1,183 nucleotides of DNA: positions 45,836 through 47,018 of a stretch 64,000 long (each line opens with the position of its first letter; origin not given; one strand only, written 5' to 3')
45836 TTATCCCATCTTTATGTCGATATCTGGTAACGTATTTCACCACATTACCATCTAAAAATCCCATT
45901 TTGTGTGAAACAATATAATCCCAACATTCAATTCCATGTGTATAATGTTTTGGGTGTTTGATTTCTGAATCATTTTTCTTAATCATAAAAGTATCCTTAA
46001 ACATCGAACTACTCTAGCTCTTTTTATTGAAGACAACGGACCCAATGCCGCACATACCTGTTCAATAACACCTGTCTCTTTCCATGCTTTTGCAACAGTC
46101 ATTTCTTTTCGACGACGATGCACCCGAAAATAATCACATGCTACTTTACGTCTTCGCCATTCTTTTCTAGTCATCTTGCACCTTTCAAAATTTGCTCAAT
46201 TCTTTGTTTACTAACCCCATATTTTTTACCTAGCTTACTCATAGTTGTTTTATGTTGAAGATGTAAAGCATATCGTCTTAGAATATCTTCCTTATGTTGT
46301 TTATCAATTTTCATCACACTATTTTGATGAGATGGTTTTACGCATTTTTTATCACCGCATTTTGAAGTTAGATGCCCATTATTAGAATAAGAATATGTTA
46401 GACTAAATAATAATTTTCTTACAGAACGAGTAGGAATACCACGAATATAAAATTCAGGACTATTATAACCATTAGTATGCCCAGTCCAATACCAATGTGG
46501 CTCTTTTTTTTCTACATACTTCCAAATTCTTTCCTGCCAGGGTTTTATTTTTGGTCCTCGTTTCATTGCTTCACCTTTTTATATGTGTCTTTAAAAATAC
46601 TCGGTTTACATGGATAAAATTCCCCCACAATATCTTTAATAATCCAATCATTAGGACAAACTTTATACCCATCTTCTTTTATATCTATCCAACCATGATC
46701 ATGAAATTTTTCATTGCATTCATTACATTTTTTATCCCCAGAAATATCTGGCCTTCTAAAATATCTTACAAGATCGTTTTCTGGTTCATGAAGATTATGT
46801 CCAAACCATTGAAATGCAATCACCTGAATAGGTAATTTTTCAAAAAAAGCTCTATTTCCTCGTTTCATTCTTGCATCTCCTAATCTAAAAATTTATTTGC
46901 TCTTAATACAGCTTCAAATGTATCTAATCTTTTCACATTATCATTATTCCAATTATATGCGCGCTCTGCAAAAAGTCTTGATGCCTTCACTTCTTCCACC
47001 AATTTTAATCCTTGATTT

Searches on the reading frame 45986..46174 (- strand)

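Call 75: search_protein_families(library=ncbifam, proteins=[window:45986-46174:-], max_evalue=0.1)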
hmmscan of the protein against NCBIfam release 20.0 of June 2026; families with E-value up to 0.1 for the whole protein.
window:45986-46174:- (63 aa): 1 family
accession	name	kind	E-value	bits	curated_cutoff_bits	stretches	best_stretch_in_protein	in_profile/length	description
NF007220.0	PRK09639.1-5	equivalog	0.081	12.7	260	1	9-38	63-92/181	RNA polymerase sigma factor SigX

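Call 76: search_protein_families(library=phrogs, proteins=[window:45986-46174:-], max_evalue=0.001)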
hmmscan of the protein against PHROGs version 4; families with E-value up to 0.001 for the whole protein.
window:45986-46174:- (63 aa): 0 families

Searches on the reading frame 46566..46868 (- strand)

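Call 75: search_protein_families(library=ncbifam, proteins=[window:46566-46868:-], max_evalue=0.1)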
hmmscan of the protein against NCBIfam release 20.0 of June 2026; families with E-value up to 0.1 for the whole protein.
window:46566-46868:- (101 aa): 0 families

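Call 76: search_protein_families(library=phrogs, proteins=[window:46566-46868:-], max_evalue=0.001)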
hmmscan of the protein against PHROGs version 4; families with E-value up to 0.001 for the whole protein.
window:46566-46868:- (101 aa): 3 families
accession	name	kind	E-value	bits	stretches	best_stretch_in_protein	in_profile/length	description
phrog_419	-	unknown function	3.8e-20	73.5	1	8-100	43-124/300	-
phrog_4502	-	unknown function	2.8e-14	54.6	1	9-100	4-87/190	-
phrog_1810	-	unknown function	5.1e-13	50.4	1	6-100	7-93/166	-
